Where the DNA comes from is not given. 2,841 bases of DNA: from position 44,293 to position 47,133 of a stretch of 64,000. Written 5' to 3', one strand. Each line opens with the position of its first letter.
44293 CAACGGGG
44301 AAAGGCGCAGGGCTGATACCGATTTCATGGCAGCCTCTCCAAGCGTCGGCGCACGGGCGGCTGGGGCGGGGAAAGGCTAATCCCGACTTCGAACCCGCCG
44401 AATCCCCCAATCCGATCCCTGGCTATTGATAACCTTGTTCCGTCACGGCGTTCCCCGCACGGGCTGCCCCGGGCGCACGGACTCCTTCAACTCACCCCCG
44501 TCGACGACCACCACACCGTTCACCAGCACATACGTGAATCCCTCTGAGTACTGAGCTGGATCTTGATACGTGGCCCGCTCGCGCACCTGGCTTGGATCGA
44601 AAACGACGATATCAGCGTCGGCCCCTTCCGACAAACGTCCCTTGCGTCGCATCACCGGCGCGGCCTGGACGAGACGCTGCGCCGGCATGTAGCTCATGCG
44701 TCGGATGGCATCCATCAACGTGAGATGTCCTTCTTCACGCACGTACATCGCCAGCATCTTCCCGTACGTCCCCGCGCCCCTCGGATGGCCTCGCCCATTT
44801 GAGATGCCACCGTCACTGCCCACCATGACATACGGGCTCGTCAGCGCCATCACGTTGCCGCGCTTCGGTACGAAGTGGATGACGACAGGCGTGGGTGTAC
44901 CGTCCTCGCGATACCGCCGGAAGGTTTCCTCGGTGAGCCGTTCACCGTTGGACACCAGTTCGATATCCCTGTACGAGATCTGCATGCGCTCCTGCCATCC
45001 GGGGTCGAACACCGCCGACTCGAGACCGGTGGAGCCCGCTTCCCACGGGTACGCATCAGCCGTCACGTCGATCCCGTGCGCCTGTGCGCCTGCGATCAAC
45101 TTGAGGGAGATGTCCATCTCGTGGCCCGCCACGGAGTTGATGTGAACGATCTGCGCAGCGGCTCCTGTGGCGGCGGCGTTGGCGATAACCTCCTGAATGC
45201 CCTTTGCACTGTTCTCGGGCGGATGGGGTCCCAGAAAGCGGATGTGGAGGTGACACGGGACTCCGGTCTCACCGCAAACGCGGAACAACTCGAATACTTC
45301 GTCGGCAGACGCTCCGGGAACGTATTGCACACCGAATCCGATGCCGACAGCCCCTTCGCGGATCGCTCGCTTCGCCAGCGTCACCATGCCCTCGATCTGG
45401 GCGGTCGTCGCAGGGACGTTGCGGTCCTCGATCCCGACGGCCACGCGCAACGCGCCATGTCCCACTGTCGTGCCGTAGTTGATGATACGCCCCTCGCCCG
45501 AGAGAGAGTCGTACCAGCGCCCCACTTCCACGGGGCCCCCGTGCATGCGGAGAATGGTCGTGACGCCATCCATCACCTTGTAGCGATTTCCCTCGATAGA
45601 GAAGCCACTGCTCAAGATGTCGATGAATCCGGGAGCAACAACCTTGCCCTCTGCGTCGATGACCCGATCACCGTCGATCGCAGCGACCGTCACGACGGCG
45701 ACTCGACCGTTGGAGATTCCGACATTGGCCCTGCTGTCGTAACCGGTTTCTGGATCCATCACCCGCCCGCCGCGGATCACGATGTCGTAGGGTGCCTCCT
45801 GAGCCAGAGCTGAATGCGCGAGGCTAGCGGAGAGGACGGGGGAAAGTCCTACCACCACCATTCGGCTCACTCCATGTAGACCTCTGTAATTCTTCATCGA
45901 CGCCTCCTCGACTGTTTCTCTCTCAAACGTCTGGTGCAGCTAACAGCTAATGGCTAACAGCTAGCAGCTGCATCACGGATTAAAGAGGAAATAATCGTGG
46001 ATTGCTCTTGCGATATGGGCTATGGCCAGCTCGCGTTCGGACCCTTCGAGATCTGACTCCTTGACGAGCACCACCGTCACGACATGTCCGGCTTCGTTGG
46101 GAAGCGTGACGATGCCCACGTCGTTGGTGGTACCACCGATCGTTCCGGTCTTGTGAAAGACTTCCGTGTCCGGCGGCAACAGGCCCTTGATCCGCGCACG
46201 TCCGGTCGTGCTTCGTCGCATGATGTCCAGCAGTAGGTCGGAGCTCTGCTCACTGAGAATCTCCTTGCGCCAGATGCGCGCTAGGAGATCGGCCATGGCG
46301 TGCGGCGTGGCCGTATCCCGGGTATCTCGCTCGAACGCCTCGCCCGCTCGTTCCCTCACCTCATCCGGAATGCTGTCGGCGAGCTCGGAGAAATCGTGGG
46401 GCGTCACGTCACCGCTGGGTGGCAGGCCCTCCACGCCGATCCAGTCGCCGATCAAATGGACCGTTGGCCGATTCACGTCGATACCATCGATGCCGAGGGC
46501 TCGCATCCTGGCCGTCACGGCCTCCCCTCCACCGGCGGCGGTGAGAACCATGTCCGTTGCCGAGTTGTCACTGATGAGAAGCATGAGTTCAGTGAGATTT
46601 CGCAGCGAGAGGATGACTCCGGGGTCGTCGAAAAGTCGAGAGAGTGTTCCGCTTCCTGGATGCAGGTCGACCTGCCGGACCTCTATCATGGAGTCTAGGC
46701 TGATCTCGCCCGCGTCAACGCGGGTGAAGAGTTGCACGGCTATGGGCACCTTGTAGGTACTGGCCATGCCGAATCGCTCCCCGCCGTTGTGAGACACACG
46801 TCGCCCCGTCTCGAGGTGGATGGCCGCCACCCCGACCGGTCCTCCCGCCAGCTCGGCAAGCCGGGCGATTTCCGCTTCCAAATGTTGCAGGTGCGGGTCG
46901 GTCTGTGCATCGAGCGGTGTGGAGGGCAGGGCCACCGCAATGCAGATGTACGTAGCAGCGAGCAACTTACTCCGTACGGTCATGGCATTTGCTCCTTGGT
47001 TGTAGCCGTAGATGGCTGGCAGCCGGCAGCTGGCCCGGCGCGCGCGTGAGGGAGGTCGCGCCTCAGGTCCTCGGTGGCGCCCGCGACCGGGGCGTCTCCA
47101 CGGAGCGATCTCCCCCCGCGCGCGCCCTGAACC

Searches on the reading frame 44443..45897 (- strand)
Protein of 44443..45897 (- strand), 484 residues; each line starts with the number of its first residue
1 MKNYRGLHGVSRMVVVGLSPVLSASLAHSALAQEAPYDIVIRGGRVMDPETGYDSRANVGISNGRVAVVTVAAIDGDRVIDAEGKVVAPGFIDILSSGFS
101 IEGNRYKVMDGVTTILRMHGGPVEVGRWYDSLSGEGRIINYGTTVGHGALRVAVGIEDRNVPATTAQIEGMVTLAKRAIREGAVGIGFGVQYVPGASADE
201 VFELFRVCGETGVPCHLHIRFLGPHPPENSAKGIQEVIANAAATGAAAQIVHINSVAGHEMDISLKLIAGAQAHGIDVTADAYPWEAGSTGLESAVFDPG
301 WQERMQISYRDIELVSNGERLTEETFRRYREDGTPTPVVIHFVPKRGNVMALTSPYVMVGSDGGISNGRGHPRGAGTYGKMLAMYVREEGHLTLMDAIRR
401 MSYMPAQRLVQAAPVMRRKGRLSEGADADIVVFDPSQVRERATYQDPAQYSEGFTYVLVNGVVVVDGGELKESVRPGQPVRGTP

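Call 63: search_protein_families(library=pfam, proteins=[window:44443-45897:-], max_evalue=0.001)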
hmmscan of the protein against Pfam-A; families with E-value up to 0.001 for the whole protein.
window:44443-45897:- (484 aa): 3 families
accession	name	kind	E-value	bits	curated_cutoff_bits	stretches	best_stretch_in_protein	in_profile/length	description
PF07969.17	Amidohydro_3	-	2.1e-14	54.3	29.7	1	357-465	369-472/472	Amidohydrolase family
PF01979.26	Amidohydro_1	-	9.3e-09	35.4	25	1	357-463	245-344/345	Amidohydrolase family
PF04909.20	Amidohydro_2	-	0.00043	20.6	26.4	1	172-257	95-166/289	Amidohydrolase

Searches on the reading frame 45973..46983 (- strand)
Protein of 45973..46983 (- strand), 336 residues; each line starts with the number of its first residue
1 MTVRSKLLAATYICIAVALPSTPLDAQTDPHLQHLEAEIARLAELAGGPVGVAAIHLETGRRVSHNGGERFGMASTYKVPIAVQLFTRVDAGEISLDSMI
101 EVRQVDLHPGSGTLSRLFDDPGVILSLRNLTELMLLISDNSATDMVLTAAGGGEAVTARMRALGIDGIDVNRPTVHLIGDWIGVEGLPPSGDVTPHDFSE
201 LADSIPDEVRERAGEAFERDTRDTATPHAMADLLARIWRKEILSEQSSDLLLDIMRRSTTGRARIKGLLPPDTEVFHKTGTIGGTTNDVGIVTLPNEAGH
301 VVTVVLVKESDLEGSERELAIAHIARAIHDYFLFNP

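Call 63: search_protein_families(library=pfam, proteins=[window:45973-46983:-], max_evalue=0.001)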
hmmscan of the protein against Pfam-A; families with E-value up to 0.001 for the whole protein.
window:45973-46983:- (336 aa): 3 families
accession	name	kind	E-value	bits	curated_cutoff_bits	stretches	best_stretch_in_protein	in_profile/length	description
PF13354.11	Beta-lactamase2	-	1.1e-56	192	22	1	51-306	1-213/214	Beta-lactamase enzyme family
PF00144.29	Beta-lactamase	-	1e-05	25.3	27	0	50-100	15-79/329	Beta-lactamase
PF02113.21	Peptidase_S13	-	0.00062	19.1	22.8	0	223-326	340-442/444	D-Ala-D-Ala carboxypeptidase 3 (S13) family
